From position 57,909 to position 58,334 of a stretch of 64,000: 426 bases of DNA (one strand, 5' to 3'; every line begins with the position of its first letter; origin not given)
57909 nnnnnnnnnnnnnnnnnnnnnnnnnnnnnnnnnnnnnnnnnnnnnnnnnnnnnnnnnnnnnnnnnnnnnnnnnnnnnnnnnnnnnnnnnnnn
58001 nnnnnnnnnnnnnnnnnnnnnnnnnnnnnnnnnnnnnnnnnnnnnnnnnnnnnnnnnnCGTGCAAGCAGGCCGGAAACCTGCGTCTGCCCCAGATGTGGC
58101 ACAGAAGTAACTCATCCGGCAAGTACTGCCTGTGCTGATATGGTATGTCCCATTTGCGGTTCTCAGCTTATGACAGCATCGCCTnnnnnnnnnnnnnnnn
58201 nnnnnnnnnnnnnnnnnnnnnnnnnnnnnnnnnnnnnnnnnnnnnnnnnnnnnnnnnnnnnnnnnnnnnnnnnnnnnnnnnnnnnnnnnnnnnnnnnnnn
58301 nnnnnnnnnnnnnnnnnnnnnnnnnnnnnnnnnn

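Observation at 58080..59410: Four copies of a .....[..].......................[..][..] module interleaved with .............FYLLPV repeats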

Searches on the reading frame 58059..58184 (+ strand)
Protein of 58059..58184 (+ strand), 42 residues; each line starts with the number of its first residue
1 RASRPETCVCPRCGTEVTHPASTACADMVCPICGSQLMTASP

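Call 24: search_solved_structures(query=A1, max_evalue=10, show_alignments=3)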
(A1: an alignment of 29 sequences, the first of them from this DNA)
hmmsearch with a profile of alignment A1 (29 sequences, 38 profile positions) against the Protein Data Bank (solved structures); distinct sequences matched with E-value up to 10: 40.
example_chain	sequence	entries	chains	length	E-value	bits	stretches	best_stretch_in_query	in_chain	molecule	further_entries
5k2m_E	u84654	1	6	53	0.0012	21.8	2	26-33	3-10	Probable lysine biosynthesis protein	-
2k5c_A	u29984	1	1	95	0.011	18.7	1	26-34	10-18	uncharacterized protein PF0385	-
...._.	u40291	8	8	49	0.035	17.1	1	7-34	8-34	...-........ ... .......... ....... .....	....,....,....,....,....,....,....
9e6q_Ah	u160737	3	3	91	0.051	16.5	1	6-19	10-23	eL42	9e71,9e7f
9fhl_C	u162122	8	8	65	0.062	16.3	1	6-36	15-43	Small zinc finger protein HVO-2753-like zinc-binding pocket domain-containing protein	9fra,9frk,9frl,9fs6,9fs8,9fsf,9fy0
4qiw_P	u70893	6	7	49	0.076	16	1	7-34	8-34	DNA-directed RNA polymerase subunit P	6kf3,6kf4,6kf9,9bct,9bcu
8grq_K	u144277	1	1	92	0.13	15.2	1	7-36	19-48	Breast cancer type 1 susceptibility protein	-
1jm7_A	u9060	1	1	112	0.25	14.3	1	7-36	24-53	BREAST CANCER TYPE 1 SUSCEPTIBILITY PROTEIN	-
9fhl_a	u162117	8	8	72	0.25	14.3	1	26-36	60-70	aS34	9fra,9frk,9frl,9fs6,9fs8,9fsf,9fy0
1qyp_A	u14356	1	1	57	0.28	14.2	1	21-31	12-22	RNA POLYMERASE II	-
7lyb_M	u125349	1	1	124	0.33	14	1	7-36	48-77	Isoform 7 of Breast cancer type 1 susceptibility protein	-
2pya_A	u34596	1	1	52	0.38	13.7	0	26-33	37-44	Rubredoxin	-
3d53_A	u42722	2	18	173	0.68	12.9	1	8-37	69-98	Inorganic pyrophosphatase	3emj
2egp_A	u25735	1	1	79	0.79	12.7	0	4-30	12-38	Tripartite motif-containing protein 34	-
7oqy_Y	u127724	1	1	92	0.81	12.7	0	27-32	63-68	DNA-directed RNA polymerase, subunit M (RpoM-2)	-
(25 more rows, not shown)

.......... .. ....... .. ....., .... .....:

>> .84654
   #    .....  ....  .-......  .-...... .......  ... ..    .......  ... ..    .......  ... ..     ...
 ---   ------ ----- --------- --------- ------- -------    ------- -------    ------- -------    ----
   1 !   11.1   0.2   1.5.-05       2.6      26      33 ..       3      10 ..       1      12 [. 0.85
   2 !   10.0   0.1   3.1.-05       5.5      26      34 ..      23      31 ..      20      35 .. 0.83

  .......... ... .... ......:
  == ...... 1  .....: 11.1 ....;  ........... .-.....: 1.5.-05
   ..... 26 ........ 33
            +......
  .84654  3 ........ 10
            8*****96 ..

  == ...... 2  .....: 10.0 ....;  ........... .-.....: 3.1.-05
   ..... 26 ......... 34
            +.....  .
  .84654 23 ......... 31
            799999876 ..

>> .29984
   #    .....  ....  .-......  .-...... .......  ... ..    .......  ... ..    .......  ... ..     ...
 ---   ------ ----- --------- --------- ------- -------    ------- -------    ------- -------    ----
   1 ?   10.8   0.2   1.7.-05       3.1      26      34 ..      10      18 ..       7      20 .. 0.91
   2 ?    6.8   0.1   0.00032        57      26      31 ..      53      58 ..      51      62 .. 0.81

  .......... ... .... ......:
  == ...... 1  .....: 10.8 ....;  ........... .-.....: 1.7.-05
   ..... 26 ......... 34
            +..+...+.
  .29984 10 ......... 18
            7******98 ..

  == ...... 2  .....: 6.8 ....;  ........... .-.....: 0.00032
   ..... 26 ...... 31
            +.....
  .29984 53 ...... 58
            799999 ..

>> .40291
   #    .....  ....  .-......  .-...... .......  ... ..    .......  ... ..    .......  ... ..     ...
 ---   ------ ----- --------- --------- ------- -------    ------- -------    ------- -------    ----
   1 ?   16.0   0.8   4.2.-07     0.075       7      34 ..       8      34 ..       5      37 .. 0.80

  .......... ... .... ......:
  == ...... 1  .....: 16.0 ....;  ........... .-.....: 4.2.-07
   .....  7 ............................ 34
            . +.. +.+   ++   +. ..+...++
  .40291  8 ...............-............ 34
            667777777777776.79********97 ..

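Call 32: predict_structure(alignment_id=A1)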
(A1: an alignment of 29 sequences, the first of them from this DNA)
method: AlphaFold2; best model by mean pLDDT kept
length: 38 residues; sequences in the alignment: 29
mean_pLDDT: 89.9   pTM: 0.56
mean pLDDT of the five models: 89.9, 88.6, 88.0, 85.4, 85.1
residues with pLDDT >= 90: 26; 70-90: 11; 50-70: 1; < 50: 0
segments of 3 or more residues with pLDDT < 50: none
pLDDT, mean of each block of 10 residues (from residue 1): 90 90 91 87
secondary structure, 60 per line:
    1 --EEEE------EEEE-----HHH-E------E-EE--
elements in order: E3-6 E13-16

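Call 36: fold_search(model_id=the predicted structure, library=pdb)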
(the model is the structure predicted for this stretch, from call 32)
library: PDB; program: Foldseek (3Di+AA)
matches with E <= 10: 148; with E <= 0.001: 0
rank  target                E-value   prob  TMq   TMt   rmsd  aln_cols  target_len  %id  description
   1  9e71_BY               7.6e-01  0.44  0.55  0.37   4.5        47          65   23  Cryo-EM structure of the Pyrobaculum calidifontis 70S ribosome (released 2024-11-20)
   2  9bct_P                8.7e-01  0.75  0.64  0.54   3.0        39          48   33  Cryo-EM structure of Thermococcus kodakarensis FttA-dependent transcription pre-termination complex containing 44 nt R (released 2024-07-31)
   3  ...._P                1.1e+00  0.63  0.63  0.54   2.8        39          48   33  Cryo-EM structure of Pyrococcus furiosus transcription elongation complex (released 2024-04-17)
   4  3ir9_B                1.1e+00  0.63  0.63  0.19   2.9        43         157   32  C-terminal domain of Peptide Chain Release Factor from Methanosarcina mazei. (released 2009-09-01)
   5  7a9a_B                1.1e+00  0.54  0.58  0.42   2.8        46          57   20  Crystal structure of rubredoxin B (Rv3250c) from Mycobacterium tuberculosis (released 2021-03-03)
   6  7zhg_W                1.1e+00  0.44  0.54  0.36   3.4        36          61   30  High-resolution cryo-EM structure of Pyrococcus abyssi 30S ribosomal subunit bound to mRNA and initiator tRNA anticodo (released 2022-06-29)
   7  4qbi_B                1.2e+00  0.66  0.62  0.13   3.7        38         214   26  Crystal structure of a stable adenylate kinase variant AKlse6 (released 2014-06-25)
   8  4qbh_A                1.2e+00  0.66  0.62  0.12   3.6        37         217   27  Crystal structure of a stable adenylate kinase variant AKlse5 (released 2014-06-25)
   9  4qbi_A                1.3e+00  0.63  0.61  0.12   3.7        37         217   27  Crystal structure of a stable adenylate kinase variant AKlse6 (released 2014-06-25)
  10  9f29_B                1.4e+00  0.66  0.64  0.03   3.3        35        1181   28  Pyrococcus abyssi PolD in complex with Rpa2 winged-helix domain class 1 (composite map) (released 2024-12-04)
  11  9f2a_B                1.4e+00  0.66  0.64  0.03   3.3        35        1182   28  Pyrococcus abyssi PolD in complex with Rpa2 winged-helix domain class 2 (composite map) (released 2024-12-04)
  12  4qbh_B                1.5e+00  0.60  0.61  0.12   3.6        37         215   27  Crystal structure of a stable adenylate kinase variant AKlse5 (released 2014-06-25)
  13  3p2a_A                1.6e+00  0.66  0.67  0.21   2.1        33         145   21  Crystal Structure of Thioredoxin 2 from Yersinia pestis (released 2010-10-13)
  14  3axs                  1.7e+00  0.60  0.62  0.08   2.1        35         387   20  Complex structure of tRNA methyltransferase Trm1 from Aquifex aeolicus with sinefungin (released 2011-08-03)
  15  6skf_Ax               1.7e+00  0.28  0.56  0.38   4.8        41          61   29  Cryo-EM Structure of T. kodakarensis 70S ribosome (released 2020-07-29)
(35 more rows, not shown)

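Call 45: search_protein_representatives(alignment_id=A1)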
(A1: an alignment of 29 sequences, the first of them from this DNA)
Query: 29 sequences, 38 profile positions. Proteins with E-value up to 0.001 (for the whole library): 1728; up to 1e-10: 70; up to 1e-30: 18. The best 150 are listed.
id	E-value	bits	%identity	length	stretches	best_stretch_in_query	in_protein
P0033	1.9e-64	229.1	-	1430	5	1-37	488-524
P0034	2.8e-63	225.4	-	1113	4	1-37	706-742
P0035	8.2e-63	223.9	-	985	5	1-37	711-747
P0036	2.7e-57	206.3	-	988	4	2-38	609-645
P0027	4.9e-48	176.6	-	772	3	1-38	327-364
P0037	1.7e-45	168.5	-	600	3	1-38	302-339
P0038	3.5e-40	151.5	-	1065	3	1-37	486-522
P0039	1.4e-39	149.6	-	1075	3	2-37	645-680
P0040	3.8e-39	148.2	-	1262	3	1-37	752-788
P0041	5.2e-39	147.7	-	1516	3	1-37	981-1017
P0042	6.4e-37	141.1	-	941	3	2-37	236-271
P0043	1.9e-36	139.6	-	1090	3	2-37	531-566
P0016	4.9e-36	138.2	-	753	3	2-36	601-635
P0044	4.9e-34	131.8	-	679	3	3-37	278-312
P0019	1.1e-33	130.7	-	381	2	1-38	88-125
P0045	5.2e-31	122.2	-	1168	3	2-37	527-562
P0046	1.7e-25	104.5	-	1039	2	1-37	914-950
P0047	4.3e-24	100.0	-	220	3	3-37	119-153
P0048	1.1e-23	98.8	-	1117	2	1-37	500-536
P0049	1.1e-21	92.3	-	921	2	1-38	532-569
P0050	5.5e-21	90.1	-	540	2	1-36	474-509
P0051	2.3e-19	84.9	-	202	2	3-36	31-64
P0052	4.2e-19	84.0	-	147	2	3-36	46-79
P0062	1.4e-14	69.6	-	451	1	1-38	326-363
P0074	1.2e-12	63.4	-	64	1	3-37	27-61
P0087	3.1e-11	58.9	-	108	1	2-37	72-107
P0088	3.4e-11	58.8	-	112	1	3-37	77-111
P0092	5.1e-11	58.2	-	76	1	2-37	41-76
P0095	6.2e-11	57.9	-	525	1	3-36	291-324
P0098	1.2e-10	57.0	-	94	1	3-37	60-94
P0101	1.7e-10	56.5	-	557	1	1-36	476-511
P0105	2.3e-10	56.1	-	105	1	3-36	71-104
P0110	2.6e-10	55.9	-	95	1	3-37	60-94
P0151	1.2e-09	53.8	-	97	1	2-36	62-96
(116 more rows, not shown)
